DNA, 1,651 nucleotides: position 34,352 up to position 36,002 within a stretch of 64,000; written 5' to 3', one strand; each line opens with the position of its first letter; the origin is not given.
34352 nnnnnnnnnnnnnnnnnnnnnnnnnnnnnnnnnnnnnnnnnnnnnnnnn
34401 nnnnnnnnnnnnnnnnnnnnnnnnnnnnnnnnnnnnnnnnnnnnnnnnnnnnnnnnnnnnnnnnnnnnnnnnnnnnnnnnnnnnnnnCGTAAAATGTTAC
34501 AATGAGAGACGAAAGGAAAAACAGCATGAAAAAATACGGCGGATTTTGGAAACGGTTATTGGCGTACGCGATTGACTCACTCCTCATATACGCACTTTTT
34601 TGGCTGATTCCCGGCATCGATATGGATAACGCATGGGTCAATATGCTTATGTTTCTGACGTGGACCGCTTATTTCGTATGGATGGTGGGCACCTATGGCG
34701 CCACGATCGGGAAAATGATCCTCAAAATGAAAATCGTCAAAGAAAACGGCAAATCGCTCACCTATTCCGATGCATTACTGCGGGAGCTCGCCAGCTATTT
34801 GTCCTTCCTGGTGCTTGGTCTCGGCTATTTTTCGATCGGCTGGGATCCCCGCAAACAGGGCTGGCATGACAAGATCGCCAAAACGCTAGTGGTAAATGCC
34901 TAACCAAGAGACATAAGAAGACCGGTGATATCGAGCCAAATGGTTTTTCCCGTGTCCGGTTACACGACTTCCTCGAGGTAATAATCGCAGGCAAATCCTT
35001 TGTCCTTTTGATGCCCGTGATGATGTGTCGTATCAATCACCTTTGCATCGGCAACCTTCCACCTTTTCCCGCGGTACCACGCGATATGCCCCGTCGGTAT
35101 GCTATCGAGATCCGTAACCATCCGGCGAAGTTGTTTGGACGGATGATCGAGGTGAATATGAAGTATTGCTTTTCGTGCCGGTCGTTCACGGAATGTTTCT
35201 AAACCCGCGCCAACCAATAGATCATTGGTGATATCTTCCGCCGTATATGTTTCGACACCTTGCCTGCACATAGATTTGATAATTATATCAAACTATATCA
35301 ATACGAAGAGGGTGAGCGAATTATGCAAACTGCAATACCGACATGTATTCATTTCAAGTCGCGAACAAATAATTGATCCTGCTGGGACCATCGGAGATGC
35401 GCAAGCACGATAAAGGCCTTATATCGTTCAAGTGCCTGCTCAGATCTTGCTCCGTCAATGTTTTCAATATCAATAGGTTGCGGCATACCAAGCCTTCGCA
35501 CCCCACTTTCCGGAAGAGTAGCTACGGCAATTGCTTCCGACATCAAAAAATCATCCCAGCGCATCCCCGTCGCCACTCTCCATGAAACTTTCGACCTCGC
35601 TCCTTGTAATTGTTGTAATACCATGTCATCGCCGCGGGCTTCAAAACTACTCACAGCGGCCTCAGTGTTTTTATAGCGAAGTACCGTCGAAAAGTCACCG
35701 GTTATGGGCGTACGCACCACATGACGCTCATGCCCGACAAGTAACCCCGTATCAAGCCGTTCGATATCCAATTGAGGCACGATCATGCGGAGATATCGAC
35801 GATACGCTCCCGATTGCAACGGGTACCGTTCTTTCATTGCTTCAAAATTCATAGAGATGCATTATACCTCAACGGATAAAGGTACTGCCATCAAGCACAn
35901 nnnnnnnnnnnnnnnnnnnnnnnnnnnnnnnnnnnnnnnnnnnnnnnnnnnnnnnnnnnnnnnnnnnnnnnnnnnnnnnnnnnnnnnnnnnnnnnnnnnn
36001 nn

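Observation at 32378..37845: Accessory block between the MacAB exporter and ftsZ: holin-like, RDD, YgjP-like HExxH peptidase, cytoplasmic trypsin-like protease and several unassignable proteins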

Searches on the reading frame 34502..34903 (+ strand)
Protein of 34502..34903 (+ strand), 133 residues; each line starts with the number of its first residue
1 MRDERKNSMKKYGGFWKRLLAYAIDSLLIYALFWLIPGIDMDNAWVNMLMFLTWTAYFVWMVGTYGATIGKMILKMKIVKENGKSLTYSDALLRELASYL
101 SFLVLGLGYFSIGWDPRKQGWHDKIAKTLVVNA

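Call 3: search_protein_families(library=pfam, proteins=[window:34502-34903:+], max_evalue=0.1)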
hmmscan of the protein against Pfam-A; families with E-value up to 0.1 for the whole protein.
window:34502-34903:+ (133 aa): 2 families
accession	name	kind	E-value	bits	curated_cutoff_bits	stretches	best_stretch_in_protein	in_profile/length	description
PF06271.18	RDD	-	1.1e-26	94.2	24.1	1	12-127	1-137/137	RDD family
PF07074.17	TRAP-gamma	-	0.096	12.7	25.2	0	27-87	31-86/170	Translocon-associated protein, gamma subunit (TRAP-gamma)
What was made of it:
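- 34502..34903 (+): RDD-family membrane protein, divergent from p108 with 14 bp between the start codons. Pfam PF06271 E 1.1e-26 (call 3).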

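Call 4: search_protein_families(library=padloc, proteins=[window:34502-34903:+], max_evalue=0.1)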
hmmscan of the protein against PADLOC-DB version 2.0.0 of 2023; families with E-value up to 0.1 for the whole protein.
window:34502-34903:+ (133 aa): 0 families

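Call 8: search_protein_families(library=ncbifam, proteins=[window:34502-34903:+], max_evalue=0.1)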
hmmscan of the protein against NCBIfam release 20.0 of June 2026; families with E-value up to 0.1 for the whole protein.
window:34502-34903:+ (133 aa): 0 families

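Call 9: search_protein_families(library=phrogs, proteins=[window:34502-34903:+], max_evalue=0.1)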
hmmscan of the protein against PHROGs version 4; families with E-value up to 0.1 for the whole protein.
window:34502-34903:+ (133 aa): 2 families
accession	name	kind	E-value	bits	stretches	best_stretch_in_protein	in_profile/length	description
phrog_36116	-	unknown function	0.031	15.5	1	50-111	4-64/166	-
phrog_18019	-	unknown function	0.067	14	1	46-80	5-39/185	-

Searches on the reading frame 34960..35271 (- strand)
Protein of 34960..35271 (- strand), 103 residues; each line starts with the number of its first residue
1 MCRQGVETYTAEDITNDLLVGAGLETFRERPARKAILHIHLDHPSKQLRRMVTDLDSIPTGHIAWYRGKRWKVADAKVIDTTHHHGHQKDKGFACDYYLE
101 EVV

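Call 3: search_protein_families(library=pfam, proteins=[window:34960-35271:-], max_evalue=0.1)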
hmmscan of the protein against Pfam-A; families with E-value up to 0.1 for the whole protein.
window:34960-35271:- (103 aa): 1 family
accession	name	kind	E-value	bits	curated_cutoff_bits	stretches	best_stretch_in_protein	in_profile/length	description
PF02911.23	Formyl_trans_C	-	0.088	13.4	21.1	0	38-85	8-54/100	Formyl transferase, C-terminal domain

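Call 4: search_protein_families(library=padloc, proteins=[window:34960-35271:-], max_evalue=0.1)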
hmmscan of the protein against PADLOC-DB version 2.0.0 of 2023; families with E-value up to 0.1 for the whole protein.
window:34960-35271:- (103 aa): 0 families

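Call 8: search_protein_families(library=ncbifam, proteins=[window:34960-35271:-], max_evalue=0.1)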
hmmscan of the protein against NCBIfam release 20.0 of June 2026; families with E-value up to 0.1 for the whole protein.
window:34960-35271:- (103 aa): 0 families

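Call 9: search_protein_families(library=phrogs, proteins=[window:34960-35271:-], max_evalue=0.1)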
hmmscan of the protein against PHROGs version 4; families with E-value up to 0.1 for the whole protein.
window:34960-35271:- (103 aa): 1 family
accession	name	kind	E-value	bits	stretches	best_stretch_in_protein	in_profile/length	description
phrog_17901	-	DNA, RNA and nucleotide metabolism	0.022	16.2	1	15-86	9-80/109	DNA helicase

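Call 87: find_related_loci(query=A7, collection=viral_contigs, flank=6000)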
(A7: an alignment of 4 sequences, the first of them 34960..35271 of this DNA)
Query A7 (103 aa) in viral_contigs; peptide patterns used: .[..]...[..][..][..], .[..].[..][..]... (x = any residue, [..] = any of these).
20 stretches matched a pattern, but none encodes a relative of the query by tblastn (E <= 1e-3).

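Call 88: search_solved_structures(query=A7, max_evalue=5)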
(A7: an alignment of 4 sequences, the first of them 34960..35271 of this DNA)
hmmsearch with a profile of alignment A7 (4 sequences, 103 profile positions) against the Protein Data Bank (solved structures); distinct sequences matched with E-value up to 5: 3.
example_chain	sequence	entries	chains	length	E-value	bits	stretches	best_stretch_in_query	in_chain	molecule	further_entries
9eho_P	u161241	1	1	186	0.62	13.7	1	26-74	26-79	Large ribosomal subunit protein uL22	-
1n91_A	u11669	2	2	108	0.79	13.3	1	33-89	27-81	orf, hypothetical protein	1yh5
9eoi_A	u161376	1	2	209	1.6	12.3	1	19-68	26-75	Putative lytic enzyme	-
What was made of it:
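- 34960..35271 (-): p103: full-length small protein of unknown function downstream of YgjP. Not a metallo-beta-lactamase fragment. No Pfam, PDB or viral relatives (calls 3, 87, 88).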

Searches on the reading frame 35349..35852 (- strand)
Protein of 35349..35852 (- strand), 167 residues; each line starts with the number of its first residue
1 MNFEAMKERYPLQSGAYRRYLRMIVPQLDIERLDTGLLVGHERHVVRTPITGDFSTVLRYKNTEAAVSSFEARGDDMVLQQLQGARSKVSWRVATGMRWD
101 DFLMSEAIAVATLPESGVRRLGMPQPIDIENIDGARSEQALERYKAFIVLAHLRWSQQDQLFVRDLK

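Call 3: search_protein_families(library=pfam, proteins=[window:35349-35852:-], max_evalue=0.1)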
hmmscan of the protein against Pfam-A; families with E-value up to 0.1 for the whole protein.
window:35349-35852:- (167 aa): 0 families

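Call 4: search_protein_families(library=padloc, proteins=[window:35349-35852:-], max_evalue=0.1)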
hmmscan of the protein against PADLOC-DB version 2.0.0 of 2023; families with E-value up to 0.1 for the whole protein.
window:35349-35852:- (167 aa): 0 families

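Call 8: search_protein_families(library=ncbifam, proteins=[window:35349-35852:-], max_evalue=0.1)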
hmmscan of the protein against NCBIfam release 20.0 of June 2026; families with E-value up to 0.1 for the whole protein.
window:35349-35852:- (167 aa): 0 families

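Call 9: search_protein_families(library=phrogs, proteins=[window:35349-35852:-], max_evalue=0.1)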
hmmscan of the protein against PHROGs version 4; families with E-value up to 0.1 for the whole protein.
window:35349-35852:- (167 aa): 0 families

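Call 19: find_homologous_proteins(query=window:35349-35852:-, max_evalue=0.001)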
Query window:35349-35852:- (167 aa): 9 proteins with E <= 0.001 among 56 candidates.
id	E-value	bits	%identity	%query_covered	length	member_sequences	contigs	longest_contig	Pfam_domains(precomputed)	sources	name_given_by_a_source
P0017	5.4e-102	356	98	100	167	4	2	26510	-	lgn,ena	-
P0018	1.0e-75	271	73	99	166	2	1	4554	-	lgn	-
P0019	1.8e-73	264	72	99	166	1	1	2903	-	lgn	-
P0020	4.3e-68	246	65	100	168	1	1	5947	-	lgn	-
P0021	1.5e-61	225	64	100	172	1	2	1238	-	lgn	-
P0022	1.1e-47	180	52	99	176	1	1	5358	-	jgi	jgi:hypothetical protein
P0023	9.8e-46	174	54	100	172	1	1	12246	-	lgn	-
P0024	8.3e-25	106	43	93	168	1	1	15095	-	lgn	-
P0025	1.2e-23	102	39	99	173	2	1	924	-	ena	-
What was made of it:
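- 35349..35852 (-): p167: lineage-restricted protein of unknown fold, possibly GNAT-like. A variable accessory gene. 9 homolog clusters only (call 19).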

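Call 21: find_encoding_contigs(protein=P0023, flank=10000, max_places=2)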
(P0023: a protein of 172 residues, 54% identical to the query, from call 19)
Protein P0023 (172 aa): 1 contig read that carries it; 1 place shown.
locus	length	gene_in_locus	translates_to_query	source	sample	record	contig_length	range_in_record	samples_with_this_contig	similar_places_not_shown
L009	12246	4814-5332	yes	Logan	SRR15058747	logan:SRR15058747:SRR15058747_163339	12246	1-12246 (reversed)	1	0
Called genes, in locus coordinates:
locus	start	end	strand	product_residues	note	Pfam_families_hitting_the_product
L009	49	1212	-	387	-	PF05496:RuvB_N, PF01078:Mg_chelatase (faint), PF00158:Sigma54_activat (faint), PF20720:nSTAND3 (weak), PF00004:AAA, PF13173:AAA_14 (weak), PF16193:AAA_assoc_2, PF12002:MgsA_C, +2 more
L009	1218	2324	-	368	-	PF00438:S-AdoMet_synt_N, PF02772:S-AdoMet_synt_M, PF02773:S-AdoMet_synt_C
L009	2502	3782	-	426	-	PF00817:IMS, PF11799:IMS_C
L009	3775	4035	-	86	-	-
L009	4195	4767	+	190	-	PF00265:TK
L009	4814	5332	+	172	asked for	-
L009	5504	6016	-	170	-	-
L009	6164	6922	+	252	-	PF00989:PAS (weak), PF13188:PAS_8 (weak), PF08448:PAS_4, PF13426:PAS_9, PF08447:PAS_3, PF00989:PAS (weak), PF13188:PAS_8 (weak), PF13426:PAS_9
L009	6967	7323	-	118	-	-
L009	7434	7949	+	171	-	PF09900:DUF2127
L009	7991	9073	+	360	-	PF07478:Dala_Dala_lig_C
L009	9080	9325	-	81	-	-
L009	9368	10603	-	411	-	PF08323:Glyco_transf_5 (faint), PF20706:GT4-conflict, PF13439:Glyco_transf_4, PF13579:Glyco_trans_4_4, PF00534:Glycos_transf_1, PF13692:Glyco_trans_1_4, PF13524:Glyco_trans_1_2 (weak)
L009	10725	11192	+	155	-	-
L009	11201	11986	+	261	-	PF09992:NAGPA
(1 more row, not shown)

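Call 22: find_encoding_contigs(protein=P0024, flank=10000, max_places=2)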
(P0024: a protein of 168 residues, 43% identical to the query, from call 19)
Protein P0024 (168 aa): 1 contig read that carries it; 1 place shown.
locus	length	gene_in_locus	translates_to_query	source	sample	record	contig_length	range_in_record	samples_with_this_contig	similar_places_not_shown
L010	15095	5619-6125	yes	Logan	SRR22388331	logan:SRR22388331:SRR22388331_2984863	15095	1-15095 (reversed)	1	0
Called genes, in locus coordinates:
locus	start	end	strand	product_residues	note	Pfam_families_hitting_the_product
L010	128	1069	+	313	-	PF00535:Glycos_transf_2, PF10111:Glyco_tranf_2_2 (weak)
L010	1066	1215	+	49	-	-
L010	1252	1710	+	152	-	-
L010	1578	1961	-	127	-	-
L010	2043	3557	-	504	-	PF13541:ChlI, PF01078:Mg_chelatase, PF07728:AAA_5 (weak), PF00493:MCM (weak), PF13335:Mg_chelatase_C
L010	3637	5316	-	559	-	PF02683:DsbD_TM, PF00578:AhpC-TSA, PF08534:Redoxin, PF13905:Thioredoxin_8, PF17991:Thioredoxin_10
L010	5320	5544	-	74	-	-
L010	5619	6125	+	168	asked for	-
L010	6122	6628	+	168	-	PF00583:Acetyltransf_1, PF13673:Acetyltransf_10 (weak), PF13508:Acetyltransf_7, PF08445:FR47 (weak)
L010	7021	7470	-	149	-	PF01668:SmpB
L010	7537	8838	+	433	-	PF03155:Alg6_Alg8 (faint)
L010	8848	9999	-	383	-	PF01471:PG_binding_1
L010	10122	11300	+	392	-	PF04932:Wzy_C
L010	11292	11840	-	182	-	PF18915:DUF5667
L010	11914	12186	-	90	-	PF00216:Bac_DNA_binding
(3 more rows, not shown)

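Call 23: find_encoding_contigs(protein=P0020, flank=10000, max_places=2)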
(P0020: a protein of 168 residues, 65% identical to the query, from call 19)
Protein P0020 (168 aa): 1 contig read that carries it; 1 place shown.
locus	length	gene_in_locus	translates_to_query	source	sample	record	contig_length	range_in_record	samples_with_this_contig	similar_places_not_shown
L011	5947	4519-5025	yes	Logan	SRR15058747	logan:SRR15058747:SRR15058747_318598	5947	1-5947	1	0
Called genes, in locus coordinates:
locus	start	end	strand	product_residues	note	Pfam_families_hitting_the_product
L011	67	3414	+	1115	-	PF00873:ACR_tran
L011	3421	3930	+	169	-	-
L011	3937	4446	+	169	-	-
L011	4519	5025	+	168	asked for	-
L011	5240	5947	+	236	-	?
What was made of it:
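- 35349..35852 (-): Their contexts are unrelated to this locus (calls 21-23).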

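Call 43: predict_structure(alignment_id=A3)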
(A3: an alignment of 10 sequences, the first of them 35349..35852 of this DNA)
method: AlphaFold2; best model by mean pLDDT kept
length: 167 residues; sequences in the alignment: 10
mean_pLDDT: 47.7   pTM: 0.40
mean pLDDT of the five models: 47.7, 44.7, 43.4, 42.5, 42.0
residues with pLDDT >= 90: 0; 70-90: 25; 50-70: 45; < 50: 97
segments of 3 or more residues with pLDDT < 50: 1-12, 20-73, 75-102, 135-137
pLDDT, mean of each block of 10 residues (from residue 1): 28 53 36 33 33 35 36 37 30 32 58 64 67 53 70 80 74
secondary structure, 60 per line:
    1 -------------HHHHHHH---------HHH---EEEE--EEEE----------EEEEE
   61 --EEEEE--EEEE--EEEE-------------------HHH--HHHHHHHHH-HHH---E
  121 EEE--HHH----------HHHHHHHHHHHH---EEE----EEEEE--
elements in order: H14-20 E36-39 E42-45 E56-60 E63-67 E70-73 E76-79 H104-112 E120-123 H139-150 E154-156 E161-165
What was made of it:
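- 35349..35852 (-): AF2 pLDDT 48 (call 43).
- On GNAT acyltransferase - p167: The model has pLDDT 48 (call 43).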

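Call 47: search_protein_families(library=pfam, alignment_id=A3, max_evalue=1)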
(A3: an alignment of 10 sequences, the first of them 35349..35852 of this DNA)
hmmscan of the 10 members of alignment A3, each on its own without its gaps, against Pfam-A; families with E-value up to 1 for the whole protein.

A. member 1, window:35349-35852:- (167 aa): 1 family
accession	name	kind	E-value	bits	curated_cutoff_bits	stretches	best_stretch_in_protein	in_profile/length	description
PF01921.24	tRNA-synt_1f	-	0.26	10.6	27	1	59-100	190-231/360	tRNA synthetases class I (K)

B. families by the number of members that match (of 10 scanned): 2 families
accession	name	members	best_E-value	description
PF21322.2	KDM6_C-hel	1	0.18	Lysine-specific demethylase 6/UTY, C-terminal helical domain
PF01921.24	tRNA-synt_1f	1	0.26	tRNA synthetases class I (K)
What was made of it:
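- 35349..35852 (-): No Pfam hit (calls 3, 47).
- Tried and rejected: Pfam at E up to 1 was negative (call 47).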

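Call 68: search_solved_structures(query=A3, max_evalue=5)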
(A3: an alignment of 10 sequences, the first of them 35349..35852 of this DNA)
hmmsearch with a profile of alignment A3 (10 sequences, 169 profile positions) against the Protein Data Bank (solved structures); distinct sequences matched with E-value up to 5: 1.
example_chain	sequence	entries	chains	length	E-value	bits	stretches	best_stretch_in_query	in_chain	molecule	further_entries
9csx_A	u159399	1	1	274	1.4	12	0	60-101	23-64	Stromelysin-2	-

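Call 71: find_related_loci(query=A3, collection=viral_contigs, flank=8000)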
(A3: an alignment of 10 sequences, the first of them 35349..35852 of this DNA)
Query A3 (167 aa) in viral_contigs; peptide patterns used: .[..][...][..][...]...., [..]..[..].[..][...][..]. (x = any residue, [..] = any of these).
28 stretches matched a pattern, but none encodes a relative of the query by tblastn (E <= 1e-3).
